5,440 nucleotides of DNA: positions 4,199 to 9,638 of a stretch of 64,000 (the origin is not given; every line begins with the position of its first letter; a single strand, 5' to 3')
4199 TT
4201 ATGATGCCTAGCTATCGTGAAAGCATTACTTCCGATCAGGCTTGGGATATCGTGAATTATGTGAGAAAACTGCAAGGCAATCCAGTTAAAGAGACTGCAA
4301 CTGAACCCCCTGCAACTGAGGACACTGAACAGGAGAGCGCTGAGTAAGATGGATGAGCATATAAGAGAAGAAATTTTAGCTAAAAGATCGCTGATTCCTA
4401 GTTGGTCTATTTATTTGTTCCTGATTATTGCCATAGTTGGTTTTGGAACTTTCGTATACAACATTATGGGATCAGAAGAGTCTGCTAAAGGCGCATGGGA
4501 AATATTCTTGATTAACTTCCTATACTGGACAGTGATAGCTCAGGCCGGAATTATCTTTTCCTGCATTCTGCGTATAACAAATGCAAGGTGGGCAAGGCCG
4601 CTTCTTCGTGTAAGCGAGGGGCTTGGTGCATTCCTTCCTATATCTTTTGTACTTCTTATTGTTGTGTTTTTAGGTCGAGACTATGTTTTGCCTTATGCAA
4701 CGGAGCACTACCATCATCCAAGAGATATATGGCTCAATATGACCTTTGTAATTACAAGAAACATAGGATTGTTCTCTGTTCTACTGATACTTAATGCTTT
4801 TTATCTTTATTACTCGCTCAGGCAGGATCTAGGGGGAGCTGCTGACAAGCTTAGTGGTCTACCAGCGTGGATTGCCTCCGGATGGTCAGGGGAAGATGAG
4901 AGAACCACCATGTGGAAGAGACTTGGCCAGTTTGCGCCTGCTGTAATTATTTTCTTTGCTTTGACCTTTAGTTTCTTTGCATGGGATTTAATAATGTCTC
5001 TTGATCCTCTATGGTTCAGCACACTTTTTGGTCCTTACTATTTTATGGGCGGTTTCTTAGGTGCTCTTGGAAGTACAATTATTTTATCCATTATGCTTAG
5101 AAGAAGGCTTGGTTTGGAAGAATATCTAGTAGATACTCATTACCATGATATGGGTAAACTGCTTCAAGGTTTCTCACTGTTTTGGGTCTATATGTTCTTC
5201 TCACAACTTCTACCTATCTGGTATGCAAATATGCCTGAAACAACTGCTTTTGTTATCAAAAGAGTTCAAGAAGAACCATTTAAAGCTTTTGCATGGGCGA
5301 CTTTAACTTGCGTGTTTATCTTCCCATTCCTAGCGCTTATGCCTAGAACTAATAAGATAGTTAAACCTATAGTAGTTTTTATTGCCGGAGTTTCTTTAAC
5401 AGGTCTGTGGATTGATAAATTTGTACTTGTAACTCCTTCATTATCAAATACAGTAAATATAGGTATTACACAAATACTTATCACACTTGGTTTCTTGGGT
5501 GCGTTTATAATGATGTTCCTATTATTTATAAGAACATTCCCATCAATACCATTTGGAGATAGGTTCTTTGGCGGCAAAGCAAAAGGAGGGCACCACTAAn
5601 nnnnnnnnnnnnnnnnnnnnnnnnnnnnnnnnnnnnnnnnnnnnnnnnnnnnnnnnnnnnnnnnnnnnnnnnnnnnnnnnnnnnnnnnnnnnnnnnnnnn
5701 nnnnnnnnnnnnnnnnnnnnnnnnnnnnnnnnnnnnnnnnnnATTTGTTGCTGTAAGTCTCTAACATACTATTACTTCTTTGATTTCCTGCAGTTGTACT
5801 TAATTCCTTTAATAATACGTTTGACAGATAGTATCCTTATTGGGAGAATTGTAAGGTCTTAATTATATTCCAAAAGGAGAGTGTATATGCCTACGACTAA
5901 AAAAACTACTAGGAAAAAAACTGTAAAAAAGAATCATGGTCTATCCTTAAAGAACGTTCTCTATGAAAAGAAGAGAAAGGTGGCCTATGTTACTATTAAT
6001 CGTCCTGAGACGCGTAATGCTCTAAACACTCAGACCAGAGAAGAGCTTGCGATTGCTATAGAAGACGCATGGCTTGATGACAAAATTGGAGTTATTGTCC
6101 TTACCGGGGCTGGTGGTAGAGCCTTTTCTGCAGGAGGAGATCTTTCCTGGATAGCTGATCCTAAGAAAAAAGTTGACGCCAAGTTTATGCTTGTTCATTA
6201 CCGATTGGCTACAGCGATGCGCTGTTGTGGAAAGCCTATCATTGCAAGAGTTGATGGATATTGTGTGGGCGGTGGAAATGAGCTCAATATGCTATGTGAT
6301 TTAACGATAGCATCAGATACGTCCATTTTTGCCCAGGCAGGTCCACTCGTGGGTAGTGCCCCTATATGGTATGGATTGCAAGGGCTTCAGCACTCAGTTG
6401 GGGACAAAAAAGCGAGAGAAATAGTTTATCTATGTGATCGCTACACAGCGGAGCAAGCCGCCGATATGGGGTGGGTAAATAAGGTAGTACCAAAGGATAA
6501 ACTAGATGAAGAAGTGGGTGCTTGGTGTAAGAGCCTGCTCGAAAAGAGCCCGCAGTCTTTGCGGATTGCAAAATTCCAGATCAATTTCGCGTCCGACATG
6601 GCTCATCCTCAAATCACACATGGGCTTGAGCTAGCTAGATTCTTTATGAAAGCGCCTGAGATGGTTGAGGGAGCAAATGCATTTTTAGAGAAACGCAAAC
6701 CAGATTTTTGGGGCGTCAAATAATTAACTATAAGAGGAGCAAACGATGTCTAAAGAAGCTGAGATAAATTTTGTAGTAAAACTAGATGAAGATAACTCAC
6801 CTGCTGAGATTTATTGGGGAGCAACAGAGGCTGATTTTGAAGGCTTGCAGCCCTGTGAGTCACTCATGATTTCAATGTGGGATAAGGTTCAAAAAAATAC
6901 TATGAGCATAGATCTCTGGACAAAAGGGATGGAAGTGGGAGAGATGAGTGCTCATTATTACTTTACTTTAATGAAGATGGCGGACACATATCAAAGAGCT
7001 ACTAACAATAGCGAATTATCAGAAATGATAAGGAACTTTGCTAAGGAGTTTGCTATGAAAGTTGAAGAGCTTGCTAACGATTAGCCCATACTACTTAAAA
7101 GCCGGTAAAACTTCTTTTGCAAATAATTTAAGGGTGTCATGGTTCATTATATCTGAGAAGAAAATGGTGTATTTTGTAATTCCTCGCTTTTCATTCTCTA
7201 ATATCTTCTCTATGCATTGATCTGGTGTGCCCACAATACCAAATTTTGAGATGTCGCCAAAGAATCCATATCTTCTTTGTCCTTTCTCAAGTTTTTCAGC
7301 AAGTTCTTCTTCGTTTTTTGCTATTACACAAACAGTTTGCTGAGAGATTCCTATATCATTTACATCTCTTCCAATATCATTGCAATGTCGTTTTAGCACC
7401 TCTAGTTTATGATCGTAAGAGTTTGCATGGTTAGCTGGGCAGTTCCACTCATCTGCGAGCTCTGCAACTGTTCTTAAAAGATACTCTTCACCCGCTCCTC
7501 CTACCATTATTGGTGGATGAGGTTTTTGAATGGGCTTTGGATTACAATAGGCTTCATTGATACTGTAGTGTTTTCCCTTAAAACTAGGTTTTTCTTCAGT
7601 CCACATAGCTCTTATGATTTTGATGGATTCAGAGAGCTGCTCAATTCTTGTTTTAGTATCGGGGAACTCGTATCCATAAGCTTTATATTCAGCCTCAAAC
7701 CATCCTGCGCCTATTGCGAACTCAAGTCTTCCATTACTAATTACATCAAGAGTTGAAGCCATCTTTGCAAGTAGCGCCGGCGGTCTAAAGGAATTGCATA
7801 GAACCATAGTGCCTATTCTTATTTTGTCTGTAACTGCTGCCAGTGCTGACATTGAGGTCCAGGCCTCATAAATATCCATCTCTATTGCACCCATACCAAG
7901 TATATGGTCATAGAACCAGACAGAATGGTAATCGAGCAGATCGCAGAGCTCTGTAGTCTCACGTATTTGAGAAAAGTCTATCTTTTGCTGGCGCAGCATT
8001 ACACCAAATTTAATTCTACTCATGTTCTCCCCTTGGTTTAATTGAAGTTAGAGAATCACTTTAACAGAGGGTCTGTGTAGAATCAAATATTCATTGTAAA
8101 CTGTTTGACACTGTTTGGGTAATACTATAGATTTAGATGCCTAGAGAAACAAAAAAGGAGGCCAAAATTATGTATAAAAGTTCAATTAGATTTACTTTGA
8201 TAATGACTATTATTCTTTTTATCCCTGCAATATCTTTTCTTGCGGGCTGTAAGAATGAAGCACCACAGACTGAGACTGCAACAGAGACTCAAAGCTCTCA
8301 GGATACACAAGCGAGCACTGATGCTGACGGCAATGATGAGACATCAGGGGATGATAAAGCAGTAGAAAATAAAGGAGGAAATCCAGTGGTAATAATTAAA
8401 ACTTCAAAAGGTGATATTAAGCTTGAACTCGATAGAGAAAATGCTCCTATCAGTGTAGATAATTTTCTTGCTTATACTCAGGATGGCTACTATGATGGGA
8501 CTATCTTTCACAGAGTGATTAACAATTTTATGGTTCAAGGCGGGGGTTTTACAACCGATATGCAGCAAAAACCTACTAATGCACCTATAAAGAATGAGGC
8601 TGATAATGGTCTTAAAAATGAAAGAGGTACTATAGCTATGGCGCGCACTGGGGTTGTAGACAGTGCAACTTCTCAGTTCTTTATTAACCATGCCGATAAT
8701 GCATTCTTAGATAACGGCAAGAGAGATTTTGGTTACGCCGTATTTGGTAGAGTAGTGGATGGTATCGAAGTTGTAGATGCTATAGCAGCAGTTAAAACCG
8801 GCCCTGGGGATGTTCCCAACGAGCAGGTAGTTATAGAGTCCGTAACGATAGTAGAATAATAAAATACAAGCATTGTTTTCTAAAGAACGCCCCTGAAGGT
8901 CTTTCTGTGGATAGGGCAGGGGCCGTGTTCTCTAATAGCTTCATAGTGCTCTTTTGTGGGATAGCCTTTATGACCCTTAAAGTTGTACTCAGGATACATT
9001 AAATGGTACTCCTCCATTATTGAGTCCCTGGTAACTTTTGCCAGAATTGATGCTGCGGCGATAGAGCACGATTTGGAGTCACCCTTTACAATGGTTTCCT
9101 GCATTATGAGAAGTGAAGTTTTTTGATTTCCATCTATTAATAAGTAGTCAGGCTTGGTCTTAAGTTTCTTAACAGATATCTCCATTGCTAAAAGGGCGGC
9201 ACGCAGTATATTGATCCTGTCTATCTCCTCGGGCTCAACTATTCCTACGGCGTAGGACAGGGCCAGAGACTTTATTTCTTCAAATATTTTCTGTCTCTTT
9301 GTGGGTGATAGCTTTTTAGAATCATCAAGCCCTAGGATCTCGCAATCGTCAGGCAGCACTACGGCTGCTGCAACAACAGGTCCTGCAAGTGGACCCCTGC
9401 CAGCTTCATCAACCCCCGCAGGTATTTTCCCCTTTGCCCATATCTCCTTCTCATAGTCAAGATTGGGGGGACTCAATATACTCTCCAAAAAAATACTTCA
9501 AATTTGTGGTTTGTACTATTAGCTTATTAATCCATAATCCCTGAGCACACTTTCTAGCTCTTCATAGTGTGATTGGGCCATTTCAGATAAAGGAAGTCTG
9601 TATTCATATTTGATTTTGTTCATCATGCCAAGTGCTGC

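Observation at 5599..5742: Unannotated 47-aa single-TM ORF translationally coupled (TAATG) to actF: a possible extra small subunit of alternative complex III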

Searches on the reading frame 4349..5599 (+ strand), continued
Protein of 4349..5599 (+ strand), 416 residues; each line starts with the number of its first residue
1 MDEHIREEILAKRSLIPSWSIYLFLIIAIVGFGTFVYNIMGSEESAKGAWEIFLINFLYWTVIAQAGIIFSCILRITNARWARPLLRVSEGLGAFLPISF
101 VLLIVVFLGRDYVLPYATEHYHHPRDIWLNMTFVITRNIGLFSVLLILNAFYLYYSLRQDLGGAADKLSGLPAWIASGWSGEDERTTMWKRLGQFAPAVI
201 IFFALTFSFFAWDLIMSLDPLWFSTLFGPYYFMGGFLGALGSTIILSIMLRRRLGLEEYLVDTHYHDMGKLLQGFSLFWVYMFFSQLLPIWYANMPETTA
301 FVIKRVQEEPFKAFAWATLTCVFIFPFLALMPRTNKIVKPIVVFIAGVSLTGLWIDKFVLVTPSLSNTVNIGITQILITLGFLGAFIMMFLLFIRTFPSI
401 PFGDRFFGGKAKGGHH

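Call 57: search_protein_families(library=pfam, proteins=[L027:3801-4340:+, L041:2013-2561:+, L031:1688-2422:+, L035:3641-4165:+, L045:3655-4284:+, L072:2040-2771:+], max_evalue=0.01)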
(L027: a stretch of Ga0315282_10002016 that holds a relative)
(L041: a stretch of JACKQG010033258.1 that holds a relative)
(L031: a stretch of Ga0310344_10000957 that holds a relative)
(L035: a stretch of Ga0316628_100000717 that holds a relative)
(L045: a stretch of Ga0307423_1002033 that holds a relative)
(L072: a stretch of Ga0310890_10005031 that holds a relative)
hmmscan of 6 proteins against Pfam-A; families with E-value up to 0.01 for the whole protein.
L027:3801-4340:+ (180 aa): 5 families
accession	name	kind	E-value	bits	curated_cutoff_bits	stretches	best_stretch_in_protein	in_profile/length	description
PF14522.11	Cytochrome_C7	-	3.5e-07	30.4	24.8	1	123-170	1-53/67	Cytochrome c7 and related cytochrome c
PF02085.21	Cytochrom_CIII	-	7.6e-07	29.8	22.9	0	45-91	18-56/101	Class III cytochrome C family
PF14537.11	Cytochrom_c3_2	-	3.1e-05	24.8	25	0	134-168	5-36/79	Cytochrome c3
PF09699.15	Paired_CXXCH_1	-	0.00028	20.9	20.6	1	137-168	8-39/41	Doubled CXXCH motif (Paired_CXXCH_1)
PF22113.1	Mtrc-MtrF_II-IV_dom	-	0.0064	16.5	30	0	137-167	8-37/176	Outer membrane cytochrome MtrC/MtrF-like, domains II/IV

L041:2013-2561:+ (183 aa): 4 families
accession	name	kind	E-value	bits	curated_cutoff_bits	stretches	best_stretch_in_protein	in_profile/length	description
PF14522.11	Cytochrome_C7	-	3.3e-07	30.5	24.8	1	127-174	1-54/67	Cytochrome c7 and related cytochrome c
PF02085.21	Cytochrom_CIII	-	3.7e-07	30.9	22.9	1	49-95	18-56/101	Class III cytochrome C family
PF22113.1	Mtrc-MtrF_II-IV_dom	-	1e-05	25.5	30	1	137-174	5-41/176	Outer membrane cytochrome MtrC/MtrF-like, domains II/IV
PF14537.11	Cytochrom_c3_2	-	5.3e-05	24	25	1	134-173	2-38/79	Cytochrome c3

L031:1688-2422:+ (245 aa): 1 family
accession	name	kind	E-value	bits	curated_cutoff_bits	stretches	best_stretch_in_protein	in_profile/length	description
PF01435.24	Peptidase_M48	-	2.9e-30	105.9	20.3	1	63-239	5-184/186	Peptidase family M48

L035:3641-4165:+ (175 aa): 4 families
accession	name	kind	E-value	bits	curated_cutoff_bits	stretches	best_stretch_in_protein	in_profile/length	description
PF14522.11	Cytochrome_C7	-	5e-07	29.9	24.8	1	119-169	2-62/67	Cytochrome c7 and related cytochrome c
PF02085.21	Cytochrom_CIII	-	1.1e-05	26.1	22.9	0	39-85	17-55/101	Class III cytochrome C family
PF14537.11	Cytochrom_c3_2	-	0.0001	23.1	25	0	129-163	5-36/79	Cytochrome c3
PF22113.1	Mtrc-MtrF_II-IV_dom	-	0.0045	17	30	0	132-163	8-38/176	Outer membrane cytochrome MtrC/MtrF-like, domains II/IV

L045:3655-4284:+ (210 aa): 4 families
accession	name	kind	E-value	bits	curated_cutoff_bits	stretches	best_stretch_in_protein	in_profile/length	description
PF02085.21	Cytochrom_CIII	-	1.6e-07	32.1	22.9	1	74-121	16-55/101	Class III cytochrome C family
PF14522.11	Cytochrome_C7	-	9.6e-07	29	24.8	1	155-201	2-54/67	Cytochrome c7 and related cytochrome c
PF14537.11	Cytochrom_c3_2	-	1.8e-05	25.6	25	1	161-200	2-38/79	Cytochrome c3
PF22113.1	Mtrc-MtrF_II-IV_dom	-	0.004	17.1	30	0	162-200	3-40/176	Outer membrane cytochrome MtrC/MtrF-like, domains II/IV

L072:2040-2771:+ (244 aa): 3 families
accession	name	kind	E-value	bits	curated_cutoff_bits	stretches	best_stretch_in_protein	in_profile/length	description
PF13620.12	CarboxypepD_reg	-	2.3e-06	28.3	32.3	1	189-236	32-80/82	Carboxypeptidase regulatory-like domain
PF14686.12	fn3_3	-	4e-06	26.9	24.4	1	192-232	32-74/75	Polysaccharide lyase family 4, domain II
PF09430.16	EMC7_beta-sandw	-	0.0088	16.7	26.6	0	186-228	20-61/122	ER membrane protein complex subunit 7, beta-sandwich domain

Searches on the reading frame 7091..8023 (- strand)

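Call 63: search_protein_families(library=pfam, proteins=[window:7091-8023:-], max_evalue=0.00001)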
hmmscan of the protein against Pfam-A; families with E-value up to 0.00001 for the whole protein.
window:7091-8023:- (310 aa): 1 family
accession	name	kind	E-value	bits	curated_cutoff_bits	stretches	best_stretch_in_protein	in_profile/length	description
PF00296.26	Bac_luciferase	-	1.2e-52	179.7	27.9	1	5-247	10-243/314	Luciferase-like monooxygenase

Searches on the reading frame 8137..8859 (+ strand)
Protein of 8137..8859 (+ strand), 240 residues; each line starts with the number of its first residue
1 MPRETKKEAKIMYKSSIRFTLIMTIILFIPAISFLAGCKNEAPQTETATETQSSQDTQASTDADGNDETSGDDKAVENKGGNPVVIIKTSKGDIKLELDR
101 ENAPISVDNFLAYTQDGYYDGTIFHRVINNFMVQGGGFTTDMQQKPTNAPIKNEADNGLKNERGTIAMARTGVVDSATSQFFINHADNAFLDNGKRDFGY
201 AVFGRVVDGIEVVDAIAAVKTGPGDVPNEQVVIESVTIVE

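Call 63: search_protein_families(library=pfam, proteins=[window:8137-8859:+], max_evalue=0.00001)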
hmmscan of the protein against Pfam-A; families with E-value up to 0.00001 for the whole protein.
window:8137-8859:+ (240 aa): 1 family
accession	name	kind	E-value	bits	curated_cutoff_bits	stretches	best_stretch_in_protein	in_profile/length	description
PF00160.26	Pro_isomerase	-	2.4e-49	168.1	21.7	1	85-237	2-158/159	Cyclophilin type peptidyl-prolyl cis-trans isomerase/CLD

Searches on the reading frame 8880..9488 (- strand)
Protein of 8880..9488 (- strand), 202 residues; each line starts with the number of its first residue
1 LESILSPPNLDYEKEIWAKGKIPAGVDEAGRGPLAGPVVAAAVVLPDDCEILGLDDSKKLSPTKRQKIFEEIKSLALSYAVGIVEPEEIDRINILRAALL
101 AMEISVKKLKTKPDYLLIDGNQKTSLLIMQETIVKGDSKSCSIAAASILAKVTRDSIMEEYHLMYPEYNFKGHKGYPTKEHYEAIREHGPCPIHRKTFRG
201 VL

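Call 63: search_protein_families(library=pfam, proteins=[window:8880-9488:-], max_evalue=0.00001)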
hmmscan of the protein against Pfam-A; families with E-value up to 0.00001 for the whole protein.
window:8880-9488:- (202 aa): 1 family
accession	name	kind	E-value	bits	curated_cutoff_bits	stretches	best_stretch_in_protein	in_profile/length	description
PF01351.25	RNase_HII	-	1.9e-43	149.2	25.8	1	24-199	1-197/199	Ribonuclease HII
